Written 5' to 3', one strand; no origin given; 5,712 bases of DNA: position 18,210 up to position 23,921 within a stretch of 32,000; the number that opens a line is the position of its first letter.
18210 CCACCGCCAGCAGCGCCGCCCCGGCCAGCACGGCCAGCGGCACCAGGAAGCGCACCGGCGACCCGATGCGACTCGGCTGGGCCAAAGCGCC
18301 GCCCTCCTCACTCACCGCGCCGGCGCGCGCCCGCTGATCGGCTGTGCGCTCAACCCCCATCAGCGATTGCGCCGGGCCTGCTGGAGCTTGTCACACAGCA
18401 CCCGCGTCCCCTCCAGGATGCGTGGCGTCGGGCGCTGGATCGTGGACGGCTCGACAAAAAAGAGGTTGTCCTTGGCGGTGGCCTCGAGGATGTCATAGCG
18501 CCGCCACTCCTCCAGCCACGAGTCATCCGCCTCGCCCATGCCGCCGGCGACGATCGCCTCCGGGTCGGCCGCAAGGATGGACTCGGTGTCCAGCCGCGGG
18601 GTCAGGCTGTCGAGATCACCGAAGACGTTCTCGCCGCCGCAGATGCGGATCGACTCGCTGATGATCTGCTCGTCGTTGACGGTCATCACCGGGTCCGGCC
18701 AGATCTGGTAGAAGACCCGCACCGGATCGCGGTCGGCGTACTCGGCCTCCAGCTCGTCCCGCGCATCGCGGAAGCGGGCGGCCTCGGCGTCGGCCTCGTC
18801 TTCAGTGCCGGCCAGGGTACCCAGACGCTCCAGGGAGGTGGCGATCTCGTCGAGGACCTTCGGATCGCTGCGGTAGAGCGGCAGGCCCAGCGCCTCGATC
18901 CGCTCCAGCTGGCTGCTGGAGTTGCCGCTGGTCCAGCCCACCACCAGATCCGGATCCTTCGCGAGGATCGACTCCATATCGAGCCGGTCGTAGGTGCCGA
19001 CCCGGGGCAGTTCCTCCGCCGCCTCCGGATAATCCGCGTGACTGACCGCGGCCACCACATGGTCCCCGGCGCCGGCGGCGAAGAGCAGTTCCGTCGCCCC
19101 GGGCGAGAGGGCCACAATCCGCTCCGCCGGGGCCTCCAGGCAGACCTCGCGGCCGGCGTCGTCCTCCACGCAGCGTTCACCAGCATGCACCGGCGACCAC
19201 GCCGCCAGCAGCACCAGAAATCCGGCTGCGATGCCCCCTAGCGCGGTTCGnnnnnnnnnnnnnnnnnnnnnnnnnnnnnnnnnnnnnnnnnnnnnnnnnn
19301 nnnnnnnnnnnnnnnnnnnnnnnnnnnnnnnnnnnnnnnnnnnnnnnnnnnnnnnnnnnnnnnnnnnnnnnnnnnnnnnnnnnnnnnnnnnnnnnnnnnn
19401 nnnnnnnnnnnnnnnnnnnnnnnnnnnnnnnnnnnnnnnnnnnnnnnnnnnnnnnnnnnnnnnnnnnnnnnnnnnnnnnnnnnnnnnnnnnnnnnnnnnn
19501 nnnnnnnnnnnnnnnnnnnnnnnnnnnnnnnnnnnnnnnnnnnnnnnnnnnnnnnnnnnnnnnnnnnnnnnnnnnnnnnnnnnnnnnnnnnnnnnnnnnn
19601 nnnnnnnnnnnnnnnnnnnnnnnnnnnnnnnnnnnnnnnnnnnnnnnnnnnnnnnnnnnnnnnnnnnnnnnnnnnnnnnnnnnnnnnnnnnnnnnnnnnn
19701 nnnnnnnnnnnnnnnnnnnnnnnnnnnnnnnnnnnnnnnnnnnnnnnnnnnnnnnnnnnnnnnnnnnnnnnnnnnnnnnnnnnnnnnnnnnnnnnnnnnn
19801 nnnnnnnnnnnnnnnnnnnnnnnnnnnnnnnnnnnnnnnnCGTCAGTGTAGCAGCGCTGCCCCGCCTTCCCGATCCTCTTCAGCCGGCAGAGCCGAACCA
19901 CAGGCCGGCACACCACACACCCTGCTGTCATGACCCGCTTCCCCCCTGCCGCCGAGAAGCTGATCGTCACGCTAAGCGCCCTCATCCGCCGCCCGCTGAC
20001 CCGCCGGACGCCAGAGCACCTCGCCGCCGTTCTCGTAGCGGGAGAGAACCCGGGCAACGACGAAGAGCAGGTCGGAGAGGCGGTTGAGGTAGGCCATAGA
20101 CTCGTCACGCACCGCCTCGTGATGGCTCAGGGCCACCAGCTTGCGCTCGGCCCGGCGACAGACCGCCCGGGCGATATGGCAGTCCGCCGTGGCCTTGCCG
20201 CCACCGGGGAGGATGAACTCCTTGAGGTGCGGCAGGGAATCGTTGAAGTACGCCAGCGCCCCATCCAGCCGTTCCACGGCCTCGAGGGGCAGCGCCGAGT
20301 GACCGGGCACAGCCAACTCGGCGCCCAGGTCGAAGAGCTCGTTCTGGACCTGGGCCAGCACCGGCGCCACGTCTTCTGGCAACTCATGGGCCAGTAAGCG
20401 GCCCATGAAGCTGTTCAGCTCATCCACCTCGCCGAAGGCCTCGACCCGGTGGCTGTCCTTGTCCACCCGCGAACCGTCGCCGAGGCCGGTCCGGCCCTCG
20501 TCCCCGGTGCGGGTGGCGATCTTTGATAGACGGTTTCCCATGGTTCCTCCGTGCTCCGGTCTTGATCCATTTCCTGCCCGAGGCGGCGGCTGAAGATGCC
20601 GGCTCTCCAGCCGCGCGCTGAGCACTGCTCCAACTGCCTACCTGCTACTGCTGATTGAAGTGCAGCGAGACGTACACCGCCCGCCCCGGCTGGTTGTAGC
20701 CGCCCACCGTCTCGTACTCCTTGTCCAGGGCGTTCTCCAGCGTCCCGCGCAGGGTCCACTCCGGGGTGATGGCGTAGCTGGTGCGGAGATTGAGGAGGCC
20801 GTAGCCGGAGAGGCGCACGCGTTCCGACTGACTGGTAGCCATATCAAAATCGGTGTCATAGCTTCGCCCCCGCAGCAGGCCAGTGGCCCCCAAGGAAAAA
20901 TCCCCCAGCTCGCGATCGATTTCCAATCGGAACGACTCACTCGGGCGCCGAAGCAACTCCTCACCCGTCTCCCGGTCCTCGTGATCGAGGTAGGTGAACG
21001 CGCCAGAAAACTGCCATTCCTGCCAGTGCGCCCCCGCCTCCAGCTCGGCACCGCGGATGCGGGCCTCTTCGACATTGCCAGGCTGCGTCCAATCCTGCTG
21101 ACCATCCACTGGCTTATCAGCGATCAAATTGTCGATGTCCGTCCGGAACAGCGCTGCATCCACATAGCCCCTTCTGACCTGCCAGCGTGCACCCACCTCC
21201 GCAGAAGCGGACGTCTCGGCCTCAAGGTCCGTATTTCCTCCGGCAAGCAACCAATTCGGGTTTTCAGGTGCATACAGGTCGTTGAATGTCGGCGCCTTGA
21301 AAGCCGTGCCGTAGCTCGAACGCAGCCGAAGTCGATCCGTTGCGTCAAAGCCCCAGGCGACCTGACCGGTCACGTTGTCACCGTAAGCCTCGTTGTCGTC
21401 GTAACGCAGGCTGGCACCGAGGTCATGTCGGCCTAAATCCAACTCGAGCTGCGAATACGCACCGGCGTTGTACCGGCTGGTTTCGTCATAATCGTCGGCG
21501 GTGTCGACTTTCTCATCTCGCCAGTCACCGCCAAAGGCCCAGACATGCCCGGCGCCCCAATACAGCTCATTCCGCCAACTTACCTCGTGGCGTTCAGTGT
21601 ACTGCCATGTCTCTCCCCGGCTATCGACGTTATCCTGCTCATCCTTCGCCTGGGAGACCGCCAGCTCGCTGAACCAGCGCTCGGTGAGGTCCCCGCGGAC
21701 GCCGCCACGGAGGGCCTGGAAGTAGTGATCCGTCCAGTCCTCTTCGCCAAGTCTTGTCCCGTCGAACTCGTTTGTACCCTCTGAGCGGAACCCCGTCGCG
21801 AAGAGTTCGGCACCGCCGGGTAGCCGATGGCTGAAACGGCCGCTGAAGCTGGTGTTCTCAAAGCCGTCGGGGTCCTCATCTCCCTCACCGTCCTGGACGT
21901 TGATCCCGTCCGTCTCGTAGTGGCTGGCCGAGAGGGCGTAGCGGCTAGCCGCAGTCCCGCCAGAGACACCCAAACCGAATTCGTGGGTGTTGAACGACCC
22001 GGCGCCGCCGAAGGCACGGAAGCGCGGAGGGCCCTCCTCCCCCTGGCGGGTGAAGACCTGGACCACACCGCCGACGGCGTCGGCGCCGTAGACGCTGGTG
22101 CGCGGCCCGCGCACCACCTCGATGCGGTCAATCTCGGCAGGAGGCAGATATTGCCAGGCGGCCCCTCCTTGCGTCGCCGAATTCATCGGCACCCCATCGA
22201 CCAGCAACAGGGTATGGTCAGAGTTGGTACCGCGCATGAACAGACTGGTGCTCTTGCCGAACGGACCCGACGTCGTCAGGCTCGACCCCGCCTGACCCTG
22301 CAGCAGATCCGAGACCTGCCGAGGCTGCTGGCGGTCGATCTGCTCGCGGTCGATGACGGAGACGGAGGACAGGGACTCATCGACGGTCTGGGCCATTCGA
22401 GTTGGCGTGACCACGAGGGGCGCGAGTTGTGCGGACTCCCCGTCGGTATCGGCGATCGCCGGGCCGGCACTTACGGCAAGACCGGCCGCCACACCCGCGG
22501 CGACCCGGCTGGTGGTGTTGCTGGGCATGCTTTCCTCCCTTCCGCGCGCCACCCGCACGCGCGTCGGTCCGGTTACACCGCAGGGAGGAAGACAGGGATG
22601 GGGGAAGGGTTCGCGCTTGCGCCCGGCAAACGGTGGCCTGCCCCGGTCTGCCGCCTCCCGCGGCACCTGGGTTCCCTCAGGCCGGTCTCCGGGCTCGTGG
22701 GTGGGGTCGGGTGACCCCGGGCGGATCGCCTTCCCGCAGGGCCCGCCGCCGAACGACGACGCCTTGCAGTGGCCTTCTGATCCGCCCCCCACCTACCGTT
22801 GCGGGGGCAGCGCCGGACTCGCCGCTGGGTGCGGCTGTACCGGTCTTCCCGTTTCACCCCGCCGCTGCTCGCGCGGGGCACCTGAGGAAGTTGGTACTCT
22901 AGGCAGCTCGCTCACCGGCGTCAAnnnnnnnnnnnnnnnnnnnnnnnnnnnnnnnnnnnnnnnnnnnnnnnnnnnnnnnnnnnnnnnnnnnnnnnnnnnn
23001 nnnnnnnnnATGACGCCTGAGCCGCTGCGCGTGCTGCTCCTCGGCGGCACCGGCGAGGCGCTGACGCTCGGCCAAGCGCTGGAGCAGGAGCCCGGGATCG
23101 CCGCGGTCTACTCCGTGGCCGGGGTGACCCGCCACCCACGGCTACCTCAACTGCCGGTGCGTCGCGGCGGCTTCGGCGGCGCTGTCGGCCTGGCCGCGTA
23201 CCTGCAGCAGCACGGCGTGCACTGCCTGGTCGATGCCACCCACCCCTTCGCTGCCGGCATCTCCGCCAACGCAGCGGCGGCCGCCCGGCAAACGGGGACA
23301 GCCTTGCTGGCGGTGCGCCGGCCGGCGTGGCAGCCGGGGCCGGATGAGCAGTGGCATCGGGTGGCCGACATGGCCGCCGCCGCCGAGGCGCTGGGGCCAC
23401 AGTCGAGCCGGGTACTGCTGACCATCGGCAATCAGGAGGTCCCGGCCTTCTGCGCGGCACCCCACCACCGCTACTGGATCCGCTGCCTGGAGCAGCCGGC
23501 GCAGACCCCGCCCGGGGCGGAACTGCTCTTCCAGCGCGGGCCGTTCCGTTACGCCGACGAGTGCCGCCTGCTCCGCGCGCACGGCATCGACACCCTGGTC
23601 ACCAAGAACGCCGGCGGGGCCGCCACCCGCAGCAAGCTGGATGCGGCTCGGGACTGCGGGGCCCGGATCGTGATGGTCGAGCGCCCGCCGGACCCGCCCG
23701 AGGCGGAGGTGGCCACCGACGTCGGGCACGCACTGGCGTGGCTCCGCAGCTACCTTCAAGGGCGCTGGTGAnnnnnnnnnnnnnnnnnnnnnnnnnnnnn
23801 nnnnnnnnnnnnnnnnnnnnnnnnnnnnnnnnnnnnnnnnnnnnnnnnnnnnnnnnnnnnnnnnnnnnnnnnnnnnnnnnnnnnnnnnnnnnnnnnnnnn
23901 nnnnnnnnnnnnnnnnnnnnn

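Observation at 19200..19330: btuF has an intact signal peptide but no canonical start codon upstream of it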

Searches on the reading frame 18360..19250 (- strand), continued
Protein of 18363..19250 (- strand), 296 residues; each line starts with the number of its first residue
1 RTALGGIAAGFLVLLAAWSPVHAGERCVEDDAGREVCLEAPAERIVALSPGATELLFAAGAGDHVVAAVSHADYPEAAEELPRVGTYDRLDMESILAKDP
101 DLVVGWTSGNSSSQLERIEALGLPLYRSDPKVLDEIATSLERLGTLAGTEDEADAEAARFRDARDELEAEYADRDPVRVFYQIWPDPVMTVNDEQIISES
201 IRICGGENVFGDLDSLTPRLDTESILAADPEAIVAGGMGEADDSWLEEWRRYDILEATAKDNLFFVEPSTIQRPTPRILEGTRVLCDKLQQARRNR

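Call 50: search_solved_structures(query=P0241, max_evalue=0.00001, show_alignments=1)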
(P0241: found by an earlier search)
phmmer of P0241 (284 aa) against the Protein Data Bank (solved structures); distinct sequences matched with E-value up to 0.00001: 18.
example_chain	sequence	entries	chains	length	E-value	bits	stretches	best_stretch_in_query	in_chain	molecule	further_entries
5ysc_A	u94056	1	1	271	1.4e-47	165.7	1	28-281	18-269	Vitamin B12-binding protein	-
5m34_A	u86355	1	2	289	1.4e-38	136.2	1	29-280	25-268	Vitamin B12-binding protein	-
5m2q_A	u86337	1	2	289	5e-38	134.4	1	29-280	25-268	Outer membrane protein A,Vitamin B12-binding protein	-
5ovw_A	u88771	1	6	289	7e-38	133.9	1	29-280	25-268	Vitamin B12-binding protein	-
5m29_A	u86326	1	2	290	7.1e-38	133.9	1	29-280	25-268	Vitamin B12-binding protein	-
4dbl_E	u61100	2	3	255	9.6e-38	133.4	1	30-280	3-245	Vitamin B12-binding protein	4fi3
1n2z_A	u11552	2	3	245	1.4e-37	132.9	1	30-279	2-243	Vitamin B12 transport protein btuF | Vitamin B12-binding protein btuF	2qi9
1n4a_A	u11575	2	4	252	1.7e-37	132.6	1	30-279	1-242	Vitamin B12 transport protein btuF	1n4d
5m3b_A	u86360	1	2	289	1.8e-37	132.5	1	29-280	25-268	Vitamin B12-binding protein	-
2r7a_A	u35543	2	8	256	2.6e-15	59.9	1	30-266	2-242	Bacterial heme binding protein | Periplasmic HEME binding protein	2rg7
5gj3_A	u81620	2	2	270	4.3e-15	59.1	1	30-223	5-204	Periplasmic binding protein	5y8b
4m7o_A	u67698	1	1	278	2e-13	53.6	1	31-277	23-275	Iron-binding protein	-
3md9_A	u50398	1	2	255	1.5e-11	47.6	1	30-223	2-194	Hemin-binding periplasmic protein hmuT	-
3nu1_A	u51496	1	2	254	2e-11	47.1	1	30-223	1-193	Hemin-binding periplasmic protein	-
5b58_T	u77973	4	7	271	2.5e-08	37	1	30-227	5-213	Putative hemin transport system, substrate-binding protein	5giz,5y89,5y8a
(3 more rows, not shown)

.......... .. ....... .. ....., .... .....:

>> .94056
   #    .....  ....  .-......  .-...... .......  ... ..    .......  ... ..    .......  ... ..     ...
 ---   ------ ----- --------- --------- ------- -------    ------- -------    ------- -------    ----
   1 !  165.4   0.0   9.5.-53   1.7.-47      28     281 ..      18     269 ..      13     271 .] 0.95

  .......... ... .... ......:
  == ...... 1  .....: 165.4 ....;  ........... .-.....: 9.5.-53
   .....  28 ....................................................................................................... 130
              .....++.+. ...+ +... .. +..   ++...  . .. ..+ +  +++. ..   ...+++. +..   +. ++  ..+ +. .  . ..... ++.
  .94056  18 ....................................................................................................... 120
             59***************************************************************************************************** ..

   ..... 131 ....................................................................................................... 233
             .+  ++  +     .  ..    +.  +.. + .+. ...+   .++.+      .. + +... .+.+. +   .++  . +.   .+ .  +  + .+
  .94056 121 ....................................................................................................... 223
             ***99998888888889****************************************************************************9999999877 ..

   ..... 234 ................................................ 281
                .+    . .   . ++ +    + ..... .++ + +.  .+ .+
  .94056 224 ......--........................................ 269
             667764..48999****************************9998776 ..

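Call 53: find_encoding_contigs(protein=P0047, flank=2500, max_places=1)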
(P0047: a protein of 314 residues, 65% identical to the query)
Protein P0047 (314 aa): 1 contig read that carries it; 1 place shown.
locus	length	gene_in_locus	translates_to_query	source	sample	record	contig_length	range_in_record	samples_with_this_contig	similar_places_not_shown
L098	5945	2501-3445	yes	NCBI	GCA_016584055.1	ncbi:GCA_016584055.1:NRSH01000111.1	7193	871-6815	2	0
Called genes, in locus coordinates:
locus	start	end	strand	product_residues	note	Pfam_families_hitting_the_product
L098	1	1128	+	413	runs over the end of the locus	PF00590:TP_methylase, PF01135:PCMT (weak)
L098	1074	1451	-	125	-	PF04071:zf-like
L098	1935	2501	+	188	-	PF01923:Cob_adeno_trans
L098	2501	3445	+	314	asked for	PF01497:Peripla_BP_2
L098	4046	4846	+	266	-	PF00005:ABC_tran, PF13304:AAA_21 (faint)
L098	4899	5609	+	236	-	PF00005:ABC_tran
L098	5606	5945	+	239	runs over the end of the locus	PF12704:MacB_PCD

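Call 54: find_encoding_contigs(protein=P0016, flank=2500, max_places=1)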
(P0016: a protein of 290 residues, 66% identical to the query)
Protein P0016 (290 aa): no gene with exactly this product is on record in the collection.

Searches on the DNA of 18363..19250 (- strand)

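Call 46: search_rna_families(sources=[L001, L002, L004, L007, L009, L012, L014, L015, L016, L017], threshold=gathering)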
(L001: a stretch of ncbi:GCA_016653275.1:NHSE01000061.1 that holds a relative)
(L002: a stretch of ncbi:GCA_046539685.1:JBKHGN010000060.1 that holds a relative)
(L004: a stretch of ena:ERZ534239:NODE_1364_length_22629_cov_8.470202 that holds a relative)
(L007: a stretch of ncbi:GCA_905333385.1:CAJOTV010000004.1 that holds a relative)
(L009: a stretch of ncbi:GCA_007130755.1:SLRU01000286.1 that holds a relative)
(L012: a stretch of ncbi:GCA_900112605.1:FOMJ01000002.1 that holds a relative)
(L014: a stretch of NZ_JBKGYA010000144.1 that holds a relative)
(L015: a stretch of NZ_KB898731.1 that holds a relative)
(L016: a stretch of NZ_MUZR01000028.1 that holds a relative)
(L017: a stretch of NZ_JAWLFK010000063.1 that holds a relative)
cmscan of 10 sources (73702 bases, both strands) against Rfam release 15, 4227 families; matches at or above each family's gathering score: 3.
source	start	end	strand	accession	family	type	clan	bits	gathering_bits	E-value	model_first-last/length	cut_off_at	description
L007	197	435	+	RF00174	Cobalamin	Cis-reg; riboswitch;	CL00101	59.1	31.5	4.8e-12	1-189/189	no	Cobalamin riboswitch aptamer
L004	70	308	+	RF00174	Cobalamin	Cis-reg; riboswitch;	CL00101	56.8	31.5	2.2e-11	1-189/189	no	Cobalamin riboswitch aptamer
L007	1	108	-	RF00174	Cobalamin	Cis-reg; riboswitch;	CL00101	36.3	31.5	1.6e-05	1-79/189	3'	Cobalamin riboswitch aptamer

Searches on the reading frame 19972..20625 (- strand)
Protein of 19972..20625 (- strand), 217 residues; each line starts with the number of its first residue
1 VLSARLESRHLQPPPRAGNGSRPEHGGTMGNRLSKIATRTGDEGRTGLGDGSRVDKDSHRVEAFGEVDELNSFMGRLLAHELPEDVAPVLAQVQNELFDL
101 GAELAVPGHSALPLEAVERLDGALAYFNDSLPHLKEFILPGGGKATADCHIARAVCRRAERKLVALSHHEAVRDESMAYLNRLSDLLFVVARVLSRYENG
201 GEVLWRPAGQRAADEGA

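Call 17: search_protein_families(library=pfam, proteins=[window:19972-20625:-], max_evalue=0.01)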
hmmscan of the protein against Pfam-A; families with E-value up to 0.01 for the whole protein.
window:19972-20625:- (217 aa): 1 family
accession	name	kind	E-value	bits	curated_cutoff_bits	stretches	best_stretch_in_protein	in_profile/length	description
PF01923.23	Cob_adeno_trans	-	1.9e-56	191.3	24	1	36-194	1-171/171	Cobalamin adenosyltransferase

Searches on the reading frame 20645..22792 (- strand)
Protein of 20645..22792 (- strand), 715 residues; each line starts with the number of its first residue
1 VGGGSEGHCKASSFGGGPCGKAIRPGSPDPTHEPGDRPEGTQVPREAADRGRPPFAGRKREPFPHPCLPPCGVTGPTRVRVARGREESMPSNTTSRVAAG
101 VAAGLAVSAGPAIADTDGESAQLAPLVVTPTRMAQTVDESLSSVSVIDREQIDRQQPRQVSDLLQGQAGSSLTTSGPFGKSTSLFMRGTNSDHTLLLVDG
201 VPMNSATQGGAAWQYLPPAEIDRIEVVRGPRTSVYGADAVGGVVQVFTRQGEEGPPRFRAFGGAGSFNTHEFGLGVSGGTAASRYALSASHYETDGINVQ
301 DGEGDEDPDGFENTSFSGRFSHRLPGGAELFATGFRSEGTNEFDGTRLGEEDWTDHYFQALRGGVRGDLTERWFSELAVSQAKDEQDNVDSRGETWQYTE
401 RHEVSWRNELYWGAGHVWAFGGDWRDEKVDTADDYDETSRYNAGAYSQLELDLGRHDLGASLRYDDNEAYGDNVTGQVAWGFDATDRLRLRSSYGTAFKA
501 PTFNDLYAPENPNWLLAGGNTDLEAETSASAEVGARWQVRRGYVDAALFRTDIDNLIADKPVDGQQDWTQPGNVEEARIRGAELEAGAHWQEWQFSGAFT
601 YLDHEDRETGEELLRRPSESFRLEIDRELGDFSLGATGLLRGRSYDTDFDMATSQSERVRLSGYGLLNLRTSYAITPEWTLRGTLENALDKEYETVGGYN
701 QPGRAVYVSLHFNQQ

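Call 33: search_protein_families(library=pfam, proteins=[window:20645-22792:-], max_evalue=0.00001)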
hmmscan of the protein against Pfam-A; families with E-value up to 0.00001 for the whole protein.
window:20645-22792:- (715 aa): 2 families
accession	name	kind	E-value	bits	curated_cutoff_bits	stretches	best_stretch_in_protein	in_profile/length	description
PF00593.30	TonB_dep_Rec_b-barrel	-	1.9e-51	176.7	27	1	272-687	19-435/436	TonB dependent receptor-like, beta-barrel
PF07715.20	Plug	-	3.8e-29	101.8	23.9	1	138-243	3-107/107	TonB-dependent Receptor Plug Domain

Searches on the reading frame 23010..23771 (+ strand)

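Call 33: search_protein_families(library=pfam, proteins=[window:23010-23771:+], max_evalue=0.00001)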
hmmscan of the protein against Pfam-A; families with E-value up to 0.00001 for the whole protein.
window:23010-23771:+ (253 aa): 1 family
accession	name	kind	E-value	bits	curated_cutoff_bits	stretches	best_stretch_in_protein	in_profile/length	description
PF02571.20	CbiJ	-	6.3e-70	235.8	28.6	1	7-245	1-233/234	Precorrin-6x reductase CbiJ/CobK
